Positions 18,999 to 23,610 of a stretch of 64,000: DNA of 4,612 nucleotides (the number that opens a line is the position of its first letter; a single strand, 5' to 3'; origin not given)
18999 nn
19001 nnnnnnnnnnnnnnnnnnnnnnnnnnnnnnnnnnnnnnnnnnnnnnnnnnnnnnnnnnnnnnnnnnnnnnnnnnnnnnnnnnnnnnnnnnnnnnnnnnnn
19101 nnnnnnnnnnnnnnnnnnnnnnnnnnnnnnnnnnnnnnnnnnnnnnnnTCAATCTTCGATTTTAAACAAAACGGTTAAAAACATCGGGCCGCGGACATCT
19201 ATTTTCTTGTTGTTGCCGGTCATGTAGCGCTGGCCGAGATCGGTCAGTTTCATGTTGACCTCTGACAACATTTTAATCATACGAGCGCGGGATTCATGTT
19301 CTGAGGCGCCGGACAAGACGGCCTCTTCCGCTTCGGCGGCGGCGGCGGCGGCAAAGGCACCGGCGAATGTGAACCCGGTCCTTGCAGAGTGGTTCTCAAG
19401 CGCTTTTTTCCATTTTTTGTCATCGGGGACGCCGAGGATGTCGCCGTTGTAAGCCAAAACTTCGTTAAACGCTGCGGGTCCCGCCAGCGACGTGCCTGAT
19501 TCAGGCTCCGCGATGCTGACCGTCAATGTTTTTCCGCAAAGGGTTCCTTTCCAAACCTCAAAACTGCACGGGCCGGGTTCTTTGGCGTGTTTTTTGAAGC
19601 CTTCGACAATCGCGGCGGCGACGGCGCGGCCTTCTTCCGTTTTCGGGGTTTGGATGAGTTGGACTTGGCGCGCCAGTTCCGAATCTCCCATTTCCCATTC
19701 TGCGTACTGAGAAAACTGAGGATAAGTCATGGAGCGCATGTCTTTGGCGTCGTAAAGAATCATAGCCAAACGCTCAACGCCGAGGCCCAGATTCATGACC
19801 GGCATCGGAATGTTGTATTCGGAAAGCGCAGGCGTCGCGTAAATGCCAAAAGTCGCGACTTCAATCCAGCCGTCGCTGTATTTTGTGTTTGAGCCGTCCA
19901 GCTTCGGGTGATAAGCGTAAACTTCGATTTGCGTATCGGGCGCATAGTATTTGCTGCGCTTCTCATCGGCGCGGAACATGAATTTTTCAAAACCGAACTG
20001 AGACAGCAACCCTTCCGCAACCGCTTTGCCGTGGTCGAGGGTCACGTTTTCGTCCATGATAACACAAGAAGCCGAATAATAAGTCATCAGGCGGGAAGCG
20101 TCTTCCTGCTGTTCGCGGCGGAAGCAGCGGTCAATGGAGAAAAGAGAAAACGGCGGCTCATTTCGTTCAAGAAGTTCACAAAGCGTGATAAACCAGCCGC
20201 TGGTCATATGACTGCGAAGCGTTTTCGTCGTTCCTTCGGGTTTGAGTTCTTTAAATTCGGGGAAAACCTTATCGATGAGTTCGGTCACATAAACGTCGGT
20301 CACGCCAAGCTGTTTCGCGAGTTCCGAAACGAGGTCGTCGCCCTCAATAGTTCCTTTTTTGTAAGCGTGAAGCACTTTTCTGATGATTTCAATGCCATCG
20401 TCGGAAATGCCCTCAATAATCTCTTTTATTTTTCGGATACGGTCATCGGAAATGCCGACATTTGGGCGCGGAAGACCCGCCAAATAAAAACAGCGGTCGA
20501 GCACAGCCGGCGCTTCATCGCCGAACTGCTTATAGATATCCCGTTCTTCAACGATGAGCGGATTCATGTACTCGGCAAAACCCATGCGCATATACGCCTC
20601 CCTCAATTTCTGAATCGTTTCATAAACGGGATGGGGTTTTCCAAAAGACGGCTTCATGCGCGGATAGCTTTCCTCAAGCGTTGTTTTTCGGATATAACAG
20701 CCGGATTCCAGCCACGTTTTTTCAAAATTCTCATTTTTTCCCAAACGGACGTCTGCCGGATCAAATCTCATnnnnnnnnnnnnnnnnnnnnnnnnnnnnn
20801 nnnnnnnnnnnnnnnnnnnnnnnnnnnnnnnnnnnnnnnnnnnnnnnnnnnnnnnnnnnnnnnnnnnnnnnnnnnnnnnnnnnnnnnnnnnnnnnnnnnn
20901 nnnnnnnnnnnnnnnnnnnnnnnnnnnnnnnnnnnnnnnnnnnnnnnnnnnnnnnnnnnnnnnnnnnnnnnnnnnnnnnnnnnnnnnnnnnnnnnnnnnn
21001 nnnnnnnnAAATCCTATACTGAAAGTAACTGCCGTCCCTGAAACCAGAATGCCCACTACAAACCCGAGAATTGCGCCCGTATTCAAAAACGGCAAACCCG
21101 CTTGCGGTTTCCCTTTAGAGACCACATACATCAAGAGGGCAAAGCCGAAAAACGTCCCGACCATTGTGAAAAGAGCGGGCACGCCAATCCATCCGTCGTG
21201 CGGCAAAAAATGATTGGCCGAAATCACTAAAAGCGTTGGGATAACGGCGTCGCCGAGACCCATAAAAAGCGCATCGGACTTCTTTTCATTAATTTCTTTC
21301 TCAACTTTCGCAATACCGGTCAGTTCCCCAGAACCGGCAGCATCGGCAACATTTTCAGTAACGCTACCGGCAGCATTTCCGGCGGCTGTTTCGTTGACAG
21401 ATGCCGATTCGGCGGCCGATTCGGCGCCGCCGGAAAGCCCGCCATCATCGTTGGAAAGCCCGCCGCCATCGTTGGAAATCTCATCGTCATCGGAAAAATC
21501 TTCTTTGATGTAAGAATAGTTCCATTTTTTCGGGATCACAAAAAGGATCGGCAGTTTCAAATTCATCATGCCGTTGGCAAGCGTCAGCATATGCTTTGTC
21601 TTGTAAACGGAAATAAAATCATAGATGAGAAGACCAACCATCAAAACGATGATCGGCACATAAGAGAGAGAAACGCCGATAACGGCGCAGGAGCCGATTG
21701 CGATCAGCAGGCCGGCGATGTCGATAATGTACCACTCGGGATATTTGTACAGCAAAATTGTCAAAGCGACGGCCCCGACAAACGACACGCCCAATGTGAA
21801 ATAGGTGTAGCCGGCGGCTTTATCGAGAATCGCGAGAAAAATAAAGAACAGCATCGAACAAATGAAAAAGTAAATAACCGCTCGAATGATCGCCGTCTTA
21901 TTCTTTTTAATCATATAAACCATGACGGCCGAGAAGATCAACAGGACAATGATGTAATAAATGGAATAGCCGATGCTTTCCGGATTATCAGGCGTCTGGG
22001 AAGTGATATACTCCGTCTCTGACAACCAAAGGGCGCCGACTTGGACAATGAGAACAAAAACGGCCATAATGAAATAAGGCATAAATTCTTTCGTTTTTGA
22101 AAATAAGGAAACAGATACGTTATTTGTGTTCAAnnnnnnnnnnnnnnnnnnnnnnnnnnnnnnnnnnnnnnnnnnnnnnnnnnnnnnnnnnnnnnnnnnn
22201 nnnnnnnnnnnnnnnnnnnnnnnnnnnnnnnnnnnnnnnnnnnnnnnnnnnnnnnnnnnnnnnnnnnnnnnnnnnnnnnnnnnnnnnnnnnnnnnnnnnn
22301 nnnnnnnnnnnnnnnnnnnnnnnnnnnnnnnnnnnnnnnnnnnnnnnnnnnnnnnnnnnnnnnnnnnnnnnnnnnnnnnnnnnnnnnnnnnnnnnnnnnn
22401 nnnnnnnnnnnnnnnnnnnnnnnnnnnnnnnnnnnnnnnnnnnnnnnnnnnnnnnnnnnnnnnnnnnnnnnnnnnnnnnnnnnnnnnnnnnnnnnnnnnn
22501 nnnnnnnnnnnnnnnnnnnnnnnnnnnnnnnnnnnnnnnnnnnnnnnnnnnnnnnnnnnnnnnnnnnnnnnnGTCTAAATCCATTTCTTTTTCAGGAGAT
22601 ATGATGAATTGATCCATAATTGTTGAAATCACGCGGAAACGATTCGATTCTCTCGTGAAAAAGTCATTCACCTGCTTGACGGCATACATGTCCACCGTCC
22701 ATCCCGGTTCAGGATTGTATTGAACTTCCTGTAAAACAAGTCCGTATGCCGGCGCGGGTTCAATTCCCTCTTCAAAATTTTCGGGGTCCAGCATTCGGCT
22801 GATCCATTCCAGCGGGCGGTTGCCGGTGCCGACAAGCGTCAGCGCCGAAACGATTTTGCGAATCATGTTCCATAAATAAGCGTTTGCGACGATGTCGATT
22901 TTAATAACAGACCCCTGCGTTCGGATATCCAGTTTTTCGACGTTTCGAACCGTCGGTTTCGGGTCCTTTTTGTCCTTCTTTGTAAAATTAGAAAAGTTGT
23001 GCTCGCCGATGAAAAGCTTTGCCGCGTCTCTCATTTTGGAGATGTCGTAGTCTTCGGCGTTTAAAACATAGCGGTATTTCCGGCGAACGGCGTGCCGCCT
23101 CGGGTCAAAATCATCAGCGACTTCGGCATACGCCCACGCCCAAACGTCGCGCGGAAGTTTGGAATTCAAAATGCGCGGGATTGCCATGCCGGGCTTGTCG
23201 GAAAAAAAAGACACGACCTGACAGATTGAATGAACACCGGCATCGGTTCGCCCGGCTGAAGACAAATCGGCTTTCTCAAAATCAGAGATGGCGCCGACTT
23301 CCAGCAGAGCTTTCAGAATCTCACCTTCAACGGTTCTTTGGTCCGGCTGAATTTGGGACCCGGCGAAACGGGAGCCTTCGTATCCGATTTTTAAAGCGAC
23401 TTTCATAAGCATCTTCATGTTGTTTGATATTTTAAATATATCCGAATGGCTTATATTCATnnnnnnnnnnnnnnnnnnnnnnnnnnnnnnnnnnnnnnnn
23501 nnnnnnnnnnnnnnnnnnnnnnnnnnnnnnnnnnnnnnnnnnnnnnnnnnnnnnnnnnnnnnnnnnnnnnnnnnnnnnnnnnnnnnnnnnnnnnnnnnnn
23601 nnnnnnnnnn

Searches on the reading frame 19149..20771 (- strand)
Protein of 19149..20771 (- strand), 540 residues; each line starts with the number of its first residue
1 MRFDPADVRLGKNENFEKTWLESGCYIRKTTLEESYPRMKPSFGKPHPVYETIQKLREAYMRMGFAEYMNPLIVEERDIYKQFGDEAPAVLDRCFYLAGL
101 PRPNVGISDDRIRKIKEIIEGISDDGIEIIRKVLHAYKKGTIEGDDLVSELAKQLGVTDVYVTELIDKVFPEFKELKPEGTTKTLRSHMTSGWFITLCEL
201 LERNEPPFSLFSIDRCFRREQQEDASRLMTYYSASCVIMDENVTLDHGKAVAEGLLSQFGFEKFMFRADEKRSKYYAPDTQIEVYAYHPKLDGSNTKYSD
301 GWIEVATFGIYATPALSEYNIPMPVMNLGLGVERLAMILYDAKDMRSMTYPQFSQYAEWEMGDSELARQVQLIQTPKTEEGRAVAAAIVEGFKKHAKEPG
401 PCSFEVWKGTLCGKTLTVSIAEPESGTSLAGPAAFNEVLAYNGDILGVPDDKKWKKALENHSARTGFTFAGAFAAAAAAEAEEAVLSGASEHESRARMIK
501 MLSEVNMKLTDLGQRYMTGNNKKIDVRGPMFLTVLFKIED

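Call 28: search_protein_families(library=pfam, proteins=[window:19152-20771:-], max_evalue=0.001)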
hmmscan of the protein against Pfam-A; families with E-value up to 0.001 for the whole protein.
window:19152-20771:- (540 aa): 3 families
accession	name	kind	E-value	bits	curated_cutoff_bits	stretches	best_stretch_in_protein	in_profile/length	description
PF01409.25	tRNA-synt_2d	-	2.2e-54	185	19.8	1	115-354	11-241/246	tRNA synthetases class II core domain (F)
PF18006.6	SepRS_C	-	2.7e-10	40.5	26.9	1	436-466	1-30/31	O-phosphoseryl-tRNA synthetase C-terminal domain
PF17759.6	tRNA_synthFbeta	-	4.1e-06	26.8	22.4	0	182-325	71-207/214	Phenylalanyl tRNA synthetase beta chain CLM domain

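Call 32: find_encoding_contigs(protein=window:19149-20771:-, flank=1000, max_places=8)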
Protein window:19149-20771:- (540 aa): 1 contig read that carries it; 1 place shown.
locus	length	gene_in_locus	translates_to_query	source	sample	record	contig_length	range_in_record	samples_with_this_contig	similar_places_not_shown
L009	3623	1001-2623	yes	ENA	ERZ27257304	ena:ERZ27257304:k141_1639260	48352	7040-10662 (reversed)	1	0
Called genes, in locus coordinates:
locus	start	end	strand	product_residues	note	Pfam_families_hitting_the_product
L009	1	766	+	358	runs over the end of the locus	PF06550:SPP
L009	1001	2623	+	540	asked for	PF17759:tRNA_synthFbeta (faint), PF01409:tRNA-synt_2d, PF18006:SepRS_C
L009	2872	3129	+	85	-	PF05239:PRC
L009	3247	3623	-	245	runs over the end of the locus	PF07505:DUF5131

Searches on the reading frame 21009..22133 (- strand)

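Call 28: search_protein_families(library=pfam, proteins=[window:21009-22133:-], max_evalue=0.001)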
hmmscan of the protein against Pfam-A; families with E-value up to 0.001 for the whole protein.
window:21009-22133:- (375 aa): 1 family
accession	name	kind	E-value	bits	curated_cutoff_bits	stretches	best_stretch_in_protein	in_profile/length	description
PF06550.16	SPP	-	2.5e-78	263.9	23.9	2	26-218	3-196/283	Signal-peptide peptidase, presenilin aspartyl protease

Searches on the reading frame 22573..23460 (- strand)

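Call 28: search_protein_families(library=pfam, proteins=[window:22573-23460:-], max_evalue=0.001)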
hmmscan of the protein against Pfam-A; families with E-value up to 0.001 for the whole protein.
window:22573-23460:- (296 aa): 1 family
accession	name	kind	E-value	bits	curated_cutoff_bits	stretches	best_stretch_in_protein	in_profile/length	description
PF01416.25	PseudoU_synth_1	-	1.8e-34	118.9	23.3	2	146-249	1-108/108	tRNA pseudouridine synthase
